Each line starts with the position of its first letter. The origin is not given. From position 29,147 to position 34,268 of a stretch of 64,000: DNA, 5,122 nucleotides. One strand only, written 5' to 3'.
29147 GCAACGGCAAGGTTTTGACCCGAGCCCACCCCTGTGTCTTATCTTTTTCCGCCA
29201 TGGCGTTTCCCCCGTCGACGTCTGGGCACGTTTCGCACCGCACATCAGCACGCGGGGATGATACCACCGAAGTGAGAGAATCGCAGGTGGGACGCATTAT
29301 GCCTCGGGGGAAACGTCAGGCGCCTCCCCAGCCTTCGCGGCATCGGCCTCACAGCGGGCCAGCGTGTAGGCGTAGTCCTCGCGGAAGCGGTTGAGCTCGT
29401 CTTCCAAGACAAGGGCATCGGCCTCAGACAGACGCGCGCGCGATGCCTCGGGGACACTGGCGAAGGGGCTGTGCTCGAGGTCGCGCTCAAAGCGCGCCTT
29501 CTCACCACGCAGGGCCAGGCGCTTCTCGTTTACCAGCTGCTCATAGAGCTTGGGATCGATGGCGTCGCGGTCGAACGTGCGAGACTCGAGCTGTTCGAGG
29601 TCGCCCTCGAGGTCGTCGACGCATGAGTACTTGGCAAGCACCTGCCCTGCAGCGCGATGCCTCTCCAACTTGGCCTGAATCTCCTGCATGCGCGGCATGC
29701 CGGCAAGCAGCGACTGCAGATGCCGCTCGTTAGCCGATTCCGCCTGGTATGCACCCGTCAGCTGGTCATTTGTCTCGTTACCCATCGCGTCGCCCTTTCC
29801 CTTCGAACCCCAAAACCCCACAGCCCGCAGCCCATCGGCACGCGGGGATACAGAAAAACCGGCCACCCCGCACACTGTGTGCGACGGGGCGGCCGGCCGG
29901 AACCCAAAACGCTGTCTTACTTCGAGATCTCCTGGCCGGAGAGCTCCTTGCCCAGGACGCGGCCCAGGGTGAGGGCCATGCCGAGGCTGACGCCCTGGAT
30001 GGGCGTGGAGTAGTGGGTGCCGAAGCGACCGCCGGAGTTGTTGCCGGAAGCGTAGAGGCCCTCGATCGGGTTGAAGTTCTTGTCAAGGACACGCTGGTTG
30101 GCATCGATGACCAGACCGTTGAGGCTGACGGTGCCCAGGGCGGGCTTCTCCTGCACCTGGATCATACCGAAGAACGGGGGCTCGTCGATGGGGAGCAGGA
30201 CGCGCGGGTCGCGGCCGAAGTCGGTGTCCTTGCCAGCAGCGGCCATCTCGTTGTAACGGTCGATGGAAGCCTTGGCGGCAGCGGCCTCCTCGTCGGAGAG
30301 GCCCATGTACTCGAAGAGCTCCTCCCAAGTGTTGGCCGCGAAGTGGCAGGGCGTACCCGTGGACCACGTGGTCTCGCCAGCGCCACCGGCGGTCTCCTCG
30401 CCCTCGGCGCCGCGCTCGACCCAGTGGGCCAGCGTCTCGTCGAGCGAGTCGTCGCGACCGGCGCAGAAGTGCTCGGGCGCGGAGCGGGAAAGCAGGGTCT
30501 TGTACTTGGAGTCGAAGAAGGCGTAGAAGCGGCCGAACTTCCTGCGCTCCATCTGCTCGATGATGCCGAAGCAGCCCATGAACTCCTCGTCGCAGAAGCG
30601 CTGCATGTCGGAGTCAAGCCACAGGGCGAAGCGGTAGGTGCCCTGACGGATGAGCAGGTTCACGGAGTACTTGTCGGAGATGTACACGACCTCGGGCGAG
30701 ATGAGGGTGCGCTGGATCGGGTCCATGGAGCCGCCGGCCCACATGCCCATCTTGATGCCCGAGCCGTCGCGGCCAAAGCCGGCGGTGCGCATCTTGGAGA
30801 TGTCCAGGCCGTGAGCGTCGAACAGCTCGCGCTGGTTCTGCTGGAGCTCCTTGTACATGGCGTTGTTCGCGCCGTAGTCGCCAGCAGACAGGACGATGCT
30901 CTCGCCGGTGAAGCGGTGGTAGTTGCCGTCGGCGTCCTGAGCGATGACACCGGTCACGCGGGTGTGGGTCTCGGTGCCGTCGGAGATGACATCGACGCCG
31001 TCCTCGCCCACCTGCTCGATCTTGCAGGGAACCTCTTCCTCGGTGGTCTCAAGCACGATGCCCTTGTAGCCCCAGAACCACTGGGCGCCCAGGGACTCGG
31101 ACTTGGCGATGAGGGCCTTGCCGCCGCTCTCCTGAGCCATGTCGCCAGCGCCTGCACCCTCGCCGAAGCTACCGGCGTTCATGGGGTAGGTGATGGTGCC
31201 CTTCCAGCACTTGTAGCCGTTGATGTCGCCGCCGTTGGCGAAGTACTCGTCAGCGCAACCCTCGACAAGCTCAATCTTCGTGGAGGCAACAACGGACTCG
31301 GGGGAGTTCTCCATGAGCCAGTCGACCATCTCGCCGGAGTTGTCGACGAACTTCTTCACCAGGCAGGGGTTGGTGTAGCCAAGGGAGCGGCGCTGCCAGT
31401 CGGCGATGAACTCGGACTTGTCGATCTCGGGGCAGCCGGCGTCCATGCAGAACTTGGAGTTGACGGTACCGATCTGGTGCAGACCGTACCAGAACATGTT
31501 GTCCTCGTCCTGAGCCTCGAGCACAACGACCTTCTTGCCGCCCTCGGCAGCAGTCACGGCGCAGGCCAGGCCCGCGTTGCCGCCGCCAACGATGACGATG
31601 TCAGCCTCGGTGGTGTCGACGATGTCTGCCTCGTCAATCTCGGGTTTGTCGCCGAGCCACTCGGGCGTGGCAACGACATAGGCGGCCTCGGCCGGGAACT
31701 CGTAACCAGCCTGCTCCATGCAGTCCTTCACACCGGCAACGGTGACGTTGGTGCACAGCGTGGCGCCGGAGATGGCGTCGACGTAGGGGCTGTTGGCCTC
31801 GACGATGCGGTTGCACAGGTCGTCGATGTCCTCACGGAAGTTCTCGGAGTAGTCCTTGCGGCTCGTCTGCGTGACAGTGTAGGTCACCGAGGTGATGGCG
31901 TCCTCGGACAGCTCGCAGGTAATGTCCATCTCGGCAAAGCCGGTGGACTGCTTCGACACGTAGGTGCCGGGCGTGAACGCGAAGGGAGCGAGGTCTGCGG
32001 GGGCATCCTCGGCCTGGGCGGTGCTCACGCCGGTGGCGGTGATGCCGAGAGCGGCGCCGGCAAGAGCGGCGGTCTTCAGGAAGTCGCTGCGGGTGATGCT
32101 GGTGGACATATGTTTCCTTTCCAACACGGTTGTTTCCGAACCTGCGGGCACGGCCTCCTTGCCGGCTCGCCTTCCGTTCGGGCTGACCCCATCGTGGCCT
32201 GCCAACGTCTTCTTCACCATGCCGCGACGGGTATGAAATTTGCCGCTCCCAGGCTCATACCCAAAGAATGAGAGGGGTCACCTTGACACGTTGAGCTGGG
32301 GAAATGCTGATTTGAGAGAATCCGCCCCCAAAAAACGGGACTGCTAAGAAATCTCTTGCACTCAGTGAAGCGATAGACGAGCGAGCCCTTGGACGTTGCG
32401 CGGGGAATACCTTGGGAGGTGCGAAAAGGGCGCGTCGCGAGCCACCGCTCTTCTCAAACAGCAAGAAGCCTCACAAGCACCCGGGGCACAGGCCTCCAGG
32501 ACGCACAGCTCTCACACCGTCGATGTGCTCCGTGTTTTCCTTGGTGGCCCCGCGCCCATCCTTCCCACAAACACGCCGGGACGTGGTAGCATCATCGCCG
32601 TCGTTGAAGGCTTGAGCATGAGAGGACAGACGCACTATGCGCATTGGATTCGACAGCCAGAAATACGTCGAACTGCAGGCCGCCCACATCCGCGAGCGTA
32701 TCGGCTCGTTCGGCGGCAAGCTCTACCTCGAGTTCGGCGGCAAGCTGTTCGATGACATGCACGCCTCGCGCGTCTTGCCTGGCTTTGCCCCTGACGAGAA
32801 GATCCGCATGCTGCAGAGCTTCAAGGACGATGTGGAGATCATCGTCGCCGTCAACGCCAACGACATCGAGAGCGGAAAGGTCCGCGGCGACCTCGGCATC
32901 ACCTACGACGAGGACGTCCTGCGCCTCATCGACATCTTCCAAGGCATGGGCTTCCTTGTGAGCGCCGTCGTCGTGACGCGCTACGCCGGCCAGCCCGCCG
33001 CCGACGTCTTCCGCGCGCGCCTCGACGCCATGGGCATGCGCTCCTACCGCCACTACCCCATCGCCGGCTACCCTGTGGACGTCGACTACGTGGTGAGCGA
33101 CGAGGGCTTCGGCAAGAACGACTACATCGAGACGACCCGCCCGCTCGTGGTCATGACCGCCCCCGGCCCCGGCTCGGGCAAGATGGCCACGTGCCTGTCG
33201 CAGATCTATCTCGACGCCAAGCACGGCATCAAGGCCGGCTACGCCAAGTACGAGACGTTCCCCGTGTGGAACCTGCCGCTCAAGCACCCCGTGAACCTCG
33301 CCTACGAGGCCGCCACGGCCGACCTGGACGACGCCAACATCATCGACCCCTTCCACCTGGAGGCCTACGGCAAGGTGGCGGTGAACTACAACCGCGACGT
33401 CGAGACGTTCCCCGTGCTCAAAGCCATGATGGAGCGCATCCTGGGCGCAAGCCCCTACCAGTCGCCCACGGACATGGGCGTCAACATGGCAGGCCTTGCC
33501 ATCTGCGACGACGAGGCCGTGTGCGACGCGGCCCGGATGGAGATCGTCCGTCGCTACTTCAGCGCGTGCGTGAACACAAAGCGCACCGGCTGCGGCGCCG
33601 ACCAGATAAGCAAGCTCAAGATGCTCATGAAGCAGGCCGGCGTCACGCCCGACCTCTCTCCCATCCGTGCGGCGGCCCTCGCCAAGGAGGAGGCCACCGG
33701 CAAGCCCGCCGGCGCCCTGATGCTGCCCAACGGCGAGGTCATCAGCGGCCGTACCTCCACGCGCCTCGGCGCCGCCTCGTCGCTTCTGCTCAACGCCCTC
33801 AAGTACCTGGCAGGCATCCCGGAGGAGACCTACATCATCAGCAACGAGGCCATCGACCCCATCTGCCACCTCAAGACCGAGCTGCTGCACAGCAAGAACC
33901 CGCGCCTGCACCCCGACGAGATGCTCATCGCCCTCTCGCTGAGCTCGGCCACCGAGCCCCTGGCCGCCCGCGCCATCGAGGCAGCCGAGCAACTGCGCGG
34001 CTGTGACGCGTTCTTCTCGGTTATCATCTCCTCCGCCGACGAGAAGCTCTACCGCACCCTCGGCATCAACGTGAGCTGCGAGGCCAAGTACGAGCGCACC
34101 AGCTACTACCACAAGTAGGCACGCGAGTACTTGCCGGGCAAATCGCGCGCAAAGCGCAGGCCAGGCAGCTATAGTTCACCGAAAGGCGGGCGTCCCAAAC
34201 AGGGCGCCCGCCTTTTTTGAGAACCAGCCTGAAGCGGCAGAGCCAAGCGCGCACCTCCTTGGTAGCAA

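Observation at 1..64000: Archipelago of membrane-LuxR sensor / Tat-exported flavoenzyme modules: 8 regulators and 10 reductases in one window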

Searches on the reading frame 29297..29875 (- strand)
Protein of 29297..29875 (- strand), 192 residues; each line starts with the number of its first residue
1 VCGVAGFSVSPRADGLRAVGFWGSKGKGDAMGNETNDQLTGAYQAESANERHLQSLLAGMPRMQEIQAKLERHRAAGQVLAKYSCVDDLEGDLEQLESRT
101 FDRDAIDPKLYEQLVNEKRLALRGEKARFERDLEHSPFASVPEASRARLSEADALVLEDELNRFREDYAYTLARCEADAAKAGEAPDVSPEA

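Call 8: search_protein_families(library=pfam, proteins=[window:29297-29875:-], max_evalue=0.001)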
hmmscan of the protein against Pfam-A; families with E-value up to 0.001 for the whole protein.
window:29297-29875:- (192 aa): 0 families

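Call 22: search_protein_families(library=pfam, proteins=[window:29297-29785:-], max_evalue=1)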
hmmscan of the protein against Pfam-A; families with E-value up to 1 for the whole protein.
window:29297-29785:- (162 aa): 1 family
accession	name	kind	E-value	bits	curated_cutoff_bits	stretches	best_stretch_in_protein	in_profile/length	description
PF14992.11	TMCO5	-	0.068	12.9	32.2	1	35-149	35-150/280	TMCO5 family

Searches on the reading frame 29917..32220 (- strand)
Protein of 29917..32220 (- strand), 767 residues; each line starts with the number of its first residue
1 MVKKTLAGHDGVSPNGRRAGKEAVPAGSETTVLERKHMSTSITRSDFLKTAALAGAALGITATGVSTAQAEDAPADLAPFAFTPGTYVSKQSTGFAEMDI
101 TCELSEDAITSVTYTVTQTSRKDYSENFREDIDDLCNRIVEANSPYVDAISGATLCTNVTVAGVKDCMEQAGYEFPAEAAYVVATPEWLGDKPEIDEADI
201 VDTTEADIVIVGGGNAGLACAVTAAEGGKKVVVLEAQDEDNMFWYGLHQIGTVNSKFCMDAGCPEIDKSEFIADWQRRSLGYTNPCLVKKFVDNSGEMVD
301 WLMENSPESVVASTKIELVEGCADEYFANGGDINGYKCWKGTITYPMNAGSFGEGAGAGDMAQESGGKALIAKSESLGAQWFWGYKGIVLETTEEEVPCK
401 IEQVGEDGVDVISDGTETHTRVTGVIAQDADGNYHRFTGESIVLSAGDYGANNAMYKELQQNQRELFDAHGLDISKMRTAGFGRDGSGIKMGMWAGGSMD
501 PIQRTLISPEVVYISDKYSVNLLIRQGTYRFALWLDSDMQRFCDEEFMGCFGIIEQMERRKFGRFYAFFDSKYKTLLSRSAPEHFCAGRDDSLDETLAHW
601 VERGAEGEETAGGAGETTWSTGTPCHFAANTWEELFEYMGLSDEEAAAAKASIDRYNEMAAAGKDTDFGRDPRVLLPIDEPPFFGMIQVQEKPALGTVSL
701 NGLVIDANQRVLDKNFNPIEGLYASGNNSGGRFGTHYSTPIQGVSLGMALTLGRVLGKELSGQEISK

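Call 4: search_protein_families(library=pfam, proteins=[window:29917-32220:-], max_evalue=0.01)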
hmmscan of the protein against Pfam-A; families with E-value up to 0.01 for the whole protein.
window:29917-32220:- (767 aa): 12 families
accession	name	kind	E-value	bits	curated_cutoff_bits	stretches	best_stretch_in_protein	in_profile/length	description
PF00890.30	FAD_binding_2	-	1.4e-24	87.6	20.4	2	416-737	173-407/414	FAD binding domain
PF01266.30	DAO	-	7.4e-06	26.2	27.9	1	207-238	1-32/353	FAD dependent oxidoreductase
PF07992.20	Pyr_redox_2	-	9.1e-06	25.7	26.1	1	207-244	2-37/291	Pyridine nucleotide-disulphide oxidoreductase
PF01946.23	Thi4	-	1.7e-05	24.6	26.2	1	198-237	10-50/235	Thi4 family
PF03486.20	HI0933_like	-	1.9e-05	24.7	50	1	207-238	2-33/244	HI0933-like protein Rossmann domain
PF12831.13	FAD_oxidored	-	4.2e-05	23.5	27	1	207-237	1-31/416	FAD dependent oxidoreductase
PF04205.19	FMN_bind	-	0.00023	22.2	22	1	101-169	9-77/77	FMN-binding domain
PF13450.12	NAD_binding_8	-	0.00032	21.4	21.9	1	210-238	1-29/68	NAD(P)-binding Rossmann-like domain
PF13738.12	Pyr_redox_3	-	0.00046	20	30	1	209-241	1-34/305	Pyridine nucleotide-disulphide oxidoreductase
PF01134.28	GIDA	-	0.0021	17.6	22.1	1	207-241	1-34/391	Glucose inhibited division protein A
PF00070.33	Pyr_redox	-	0.0033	18.3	22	1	208-239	2-33/82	Pyridine nucleotide-disulphide oxidoreductase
PF01262.27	AlaDh_PNT_C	-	0.0095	15.8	23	0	203-238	26-61/214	Alanine dehydrogenase/PNT, C-terminal domain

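Call 21: search_protein_families(library=ncbifam, proteins=[window:29917-32109:-], max_evalue=0.01)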
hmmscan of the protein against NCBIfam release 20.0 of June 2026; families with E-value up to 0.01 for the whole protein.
window:29917-32109:- (730 aa): 70 families (the best 25 are shown)
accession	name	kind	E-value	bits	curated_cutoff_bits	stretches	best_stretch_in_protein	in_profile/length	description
NF053717.1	VnlPnlRedVprA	equivalog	3.5e-32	111.9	600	2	379-722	159-477/481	vinyl phenol reductase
NF004789.0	PRK06134.1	subfamily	2.7e-26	92.3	747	2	594-727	431-571/581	FAD-dependent oxidoreductase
NF006130.0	PRK08274.1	equivalog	3.6e-26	92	369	3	167-269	4-107/467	FAD-dependent tricarballylate dehydrogenase TcuA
NF009476.0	PRK12839.1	equivalog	9e-25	86.8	940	2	611-727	443-568/572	FAD-dependent oxidoreductase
TIGR01813.1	flavo_cyto_c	subfamily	1.1e-23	83.7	285.45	3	593-720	324-443/444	flavocytochrome c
NF005510.0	PRK07121.1-3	subfamily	1.6e-22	79.9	481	2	591-723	358-486/492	FAD-binding protein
NF009478.0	PRK12844.1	equivalog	3.9e-22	78.3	789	2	591-727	410-552/559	3-ketosteroid-delta-1-dehydrogenase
NF005511.0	PRK07121.1-4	equivalog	3.6e-21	75.2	466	2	592-725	411-541/553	FAD-binding protein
NF005064.0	PRK06481.1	equivalog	3.5e-20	72.2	542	2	593-721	379-497/506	flavocytochrome c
NF005509.0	PRK07121.1-2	subfamily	8.1e-18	64.3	630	2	591-722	397-520/527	FAD-binding protein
NF009477.0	PRK12843.1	equivalog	1.2e-17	63.6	758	2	592-715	431-560/578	FAD-dependent oxidoreductase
NF009473.0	PRK12835.1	subfamily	1.8e-17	63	837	1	590-725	428-568/585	FAD-binding protein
NF005882.1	PRK07843.1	equivalog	1.4e-16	60.1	788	2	590-718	408-542/547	3-oxosteroid 1-dehydrogenase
NF053676.1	4oxCHCAChcC1Cy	equivalog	2.9e-16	59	1000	2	589-724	384-527/528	4-oxocyclohexanecarboxylate 2-dehydrogenase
NF005512.0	PRK07121.1-5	subfamily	5e-16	58.3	812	2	574-722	347-485/489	FAD-binding protein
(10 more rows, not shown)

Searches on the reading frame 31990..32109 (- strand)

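Call 74: search_protein_families(library=pfam, proteins=[window:31990-32109:-], max_evalue=10)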
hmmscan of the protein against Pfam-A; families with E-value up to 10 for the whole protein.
seq(40 aa): 2 families
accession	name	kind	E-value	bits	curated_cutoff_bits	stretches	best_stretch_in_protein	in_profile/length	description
PF10399.14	UCR_Fe-S_N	-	0.084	12.7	24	1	3-24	7-28/41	Ubiquitinol-cytochrome C reductase Fe-S subunit TAT signal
PF10518.14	TAT_signal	-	0.71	10.4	22.7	1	9-22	6-19/21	TAT (twin-arginine translocation) pathway signal sequence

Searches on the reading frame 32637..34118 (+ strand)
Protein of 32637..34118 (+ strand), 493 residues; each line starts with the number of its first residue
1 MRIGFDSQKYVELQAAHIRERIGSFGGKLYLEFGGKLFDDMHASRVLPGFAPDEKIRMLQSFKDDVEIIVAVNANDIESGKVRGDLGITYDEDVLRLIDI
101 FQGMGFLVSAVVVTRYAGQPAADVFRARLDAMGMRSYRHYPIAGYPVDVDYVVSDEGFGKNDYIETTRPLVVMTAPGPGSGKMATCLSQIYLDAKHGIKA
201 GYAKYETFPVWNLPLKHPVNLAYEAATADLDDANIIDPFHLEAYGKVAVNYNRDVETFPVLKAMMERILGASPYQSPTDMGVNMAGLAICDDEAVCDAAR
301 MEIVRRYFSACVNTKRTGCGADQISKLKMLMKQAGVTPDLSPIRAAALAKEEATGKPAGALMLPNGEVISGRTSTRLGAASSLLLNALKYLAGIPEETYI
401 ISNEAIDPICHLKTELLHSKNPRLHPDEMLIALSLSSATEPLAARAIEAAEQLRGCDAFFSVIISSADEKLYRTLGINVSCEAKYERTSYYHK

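Call 8: search_protein_families(library=pfam, proteins=[window:32637-34118:+], max_evalue=0.001)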
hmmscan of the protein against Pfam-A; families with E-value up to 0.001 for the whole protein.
window:32637-34118:+ (493 aa): 2 families
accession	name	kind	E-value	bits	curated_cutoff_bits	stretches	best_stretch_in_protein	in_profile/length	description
PF08903.17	DUF1846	-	5.3e-174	578.2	27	1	3-334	1-332/333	Domain of unknown function DUF1846, N-terminal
PF20921.3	DUF1846_C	-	6e-57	192.1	27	1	342-491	4-153/153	Domain of unknown function DUF1846, C-terminal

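Call 12: find_encoding_contigs(protein=window:32637-34118:+, flank=10000, max_places=8)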
Protein window:32637-34118:+ (493 aa): 10 contigs read that carry it; 8 places shown.
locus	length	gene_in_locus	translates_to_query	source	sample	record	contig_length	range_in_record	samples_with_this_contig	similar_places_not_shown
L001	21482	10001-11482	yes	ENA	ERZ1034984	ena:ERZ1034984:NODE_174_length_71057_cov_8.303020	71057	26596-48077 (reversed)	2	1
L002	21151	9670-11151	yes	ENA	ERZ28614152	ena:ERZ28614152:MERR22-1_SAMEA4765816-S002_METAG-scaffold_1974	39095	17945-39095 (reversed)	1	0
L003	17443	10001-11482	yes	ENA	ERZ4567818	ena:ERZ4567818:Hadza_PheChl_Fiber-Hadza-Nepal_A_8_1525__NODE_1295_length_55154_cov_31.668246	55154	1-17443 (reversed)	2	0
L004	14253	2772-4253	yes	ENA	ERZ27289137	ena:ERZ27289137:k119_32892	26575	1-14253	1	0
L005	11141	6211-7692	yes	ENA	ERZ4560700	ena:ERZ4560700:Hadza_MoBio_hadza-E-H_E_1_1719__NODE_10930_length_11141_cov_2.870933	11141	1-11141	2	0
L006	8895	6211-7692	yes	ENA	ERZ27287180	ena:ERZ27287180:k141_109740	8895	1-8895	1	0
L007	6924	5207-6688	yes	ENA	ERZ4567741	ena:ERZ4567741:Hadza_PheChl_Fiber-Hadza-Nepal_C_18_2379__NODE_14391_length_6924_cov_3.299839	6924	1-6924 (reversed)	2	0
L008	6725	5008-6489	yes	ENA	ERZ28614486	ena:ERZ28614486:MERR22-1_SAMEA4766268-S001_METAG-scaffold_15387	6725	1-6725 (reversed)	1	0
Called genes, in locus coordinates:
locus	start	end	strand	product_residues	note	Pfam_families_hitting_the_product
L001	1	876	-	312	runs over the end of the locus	PF00126:HTH_1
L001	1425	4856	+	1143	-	PF00188:CAP, PF03793:PASTA, PF07532:Big_4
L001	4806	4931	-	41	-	-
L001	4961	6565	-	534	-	PF00196:GerE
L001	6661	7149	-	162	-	-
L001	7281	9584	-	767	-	PF00890:FAD_binding_2, PF01266:DAO (weak), PF01946:Thi4 (faint), PF03486:HI0933_like (faint), PF07992:Pyr_redox_2 (weak), PF00890:FAD_binding_2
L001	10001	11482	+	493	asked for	PF08903:DUF1846, PF20921:DUF1846_C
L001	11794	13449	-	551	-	PF00196:GerE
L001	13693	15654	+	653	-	PF01266:DAO (weak), PF12831:FAD_oxidored (faint), PF00890:FAD_binding_2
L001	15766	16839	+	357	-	-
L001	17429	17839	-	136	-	PF05265:DUF723, PF01155:HypA (faint), PF21817:CapR (faint), PF14311:DUF4379 (weak), PF05265:DUF723 (weak)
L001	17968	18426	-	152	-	PF05014:Nuc_deoxyrib_tr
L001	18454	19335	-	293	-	PF00126:HTH_1, PF03466:LysR_substrate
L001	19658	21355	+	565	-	PF00890:FAD_binding_2, PF01266:DAO, PF07992:Pyr_redox_2 (weak), PF12831:FAD_oxidored (faint)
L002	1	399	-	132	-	PF00126:HTH_1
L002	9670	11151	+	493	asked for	PF08903:DUF1846, PF20921:DUF1846_C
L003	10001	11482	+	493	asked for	PF08903:DUF1846, PF20921:DUF1846_C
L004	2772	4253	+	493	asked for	PF08903:DUF1846, PF20921:DUF1846_C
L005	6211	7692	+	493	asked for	PF08903:DUF1846, PF20921:DUF1846_C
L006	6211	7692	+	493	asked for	PF08903:DUF1846, PF20921:DUF1846_C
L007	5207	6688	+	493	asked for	PF08903:DUF1846, PF20921:DUF1846_C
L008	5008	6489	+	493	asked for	PF08903:DUF1846, PF20921:DUF1846_C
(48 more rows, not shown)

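Call 18: find_related_loci(query=window:32637-34118:+, collection=genome_contigs, flank=10000)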
Query window:32637-34118:+ (493 aa) in genome_contigs; peptide patterns used: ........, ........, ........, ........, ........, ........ (x = any residue, [..] = any of these).
600 stretches matched a pattern (row limit reached: there are more); 599 encode a relative of the query (tblastn E <= 1e-3); the best 80 are kept; 80 distinct loci.
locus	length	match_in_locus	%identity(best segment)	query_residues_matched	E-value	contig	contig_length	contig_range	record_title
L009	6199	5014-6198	98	1-395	0e+0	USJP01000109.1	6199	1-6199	uncultured Coriobacteriaceae bacterium isolate UMGS1780 genome assembly, contig: NODE_4829_length_6199_cov_2.930990, who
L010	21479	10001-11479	74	1-493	0e+0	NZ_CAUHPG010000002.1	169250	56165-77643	MAG: uncultured Slackia sp. isolate SRR16280092_bin.3_MetaWRAP_v1.3_MAG ERZ19289393.64, whole genome shotgun sequence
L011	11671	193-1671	73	1-493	0e+0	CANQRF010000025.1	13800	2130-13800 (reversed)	MAG: uncultured Eggerthellaceae bacterium isolate Lapin-008__bin35 genome assembly, contig: Lapin-008__NODE_4728_length_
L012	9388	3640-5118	71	1-493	0e+0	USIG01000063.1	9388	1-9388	uncultured Cryptobacterium sp. isolate UMGS1745 genome assembly, contig: NODE_4764_length_9388_cov_3.432230, whole genom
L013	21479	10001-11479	71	1-493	0e+0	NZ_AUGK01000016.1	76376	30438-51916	Adlercreutzia mucosicola DSM 19490 G503DRAFT_scaffold00015.15_C, whole genome shotgun sequence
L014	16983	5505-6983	73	1-493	0e+0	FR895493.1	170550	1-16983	Eggerthella sp. CAG:368 genomic scaffold, scf98, whole genome shotgun sequence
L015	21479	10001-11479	69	1-493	0e+0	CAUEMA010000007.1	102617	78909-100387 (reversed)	MAG TPA_asm: uncultured Collinsella sp. isolate SRR13494517_bin.73_MetaWRAP_v1.3_MAG genome assembly, contig: ERZ1921135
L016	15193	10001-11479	69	1-493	0e+0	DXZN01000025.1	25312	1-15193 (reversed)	MAG TPA_asm: Collinsella sp. isolate HRGM_Genome_0461 HRGM_Genome_0461_25, whole genome shotgun sequence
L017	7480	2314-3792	69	1-493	0e+0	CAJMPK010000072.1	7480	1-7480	TPA_asm: uncultured bacterium isolate ERR414464-bin.27 genome assembly, contig: NODE_5295_length_7480_cov_2.454545, whol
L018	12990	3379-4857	69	1-493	0e+0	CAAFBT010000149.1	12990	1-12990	MAG TPA_asm: uncultured Collinsella sp., isolate HGM04190, WGS project CAAFBT010000000 data, contig: SRS049896_43_k99_13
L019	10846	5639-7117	69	1-493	0e+0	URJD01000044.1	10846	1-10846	uncultured Collinsella sp. isolate UMGS1047 genome assembly, contig: NODE_2651_length_10846_cov_8.503753, whole genome s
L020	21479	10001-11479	69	1-493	0e+0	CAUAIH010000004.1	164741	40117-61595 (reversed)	MAG TPA_asm: uncultured Collinsella sp. isolate ERR9578313_bin.7_MetaWRAP_v1.3_MAG genome assembly, contig: ERZ18533967.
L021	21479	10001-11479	69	1-493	0e+0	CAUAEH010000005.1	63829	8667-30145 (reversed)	MAG TPA_asm: uncultured Collinsella sp. isolate ERR9578245_bin.28_MetaWRAP_v1.3_MAG genome assembly, contig: ERZ18533850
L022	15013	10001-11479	69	1-493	0e+0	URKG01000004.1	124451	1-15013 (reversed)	uncultured Collinsella sp. isolate UMGS1077 genome assembly, contig: NODE_48_length_124451_cov_13.089850, whole genome s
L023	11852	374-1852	69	1-493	0e+0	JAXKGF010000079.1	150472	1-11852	MAG: Collinsella sp. isolate DOME_MAG_9494 9494_D0121_k141_123919, whole genome shotgun sequence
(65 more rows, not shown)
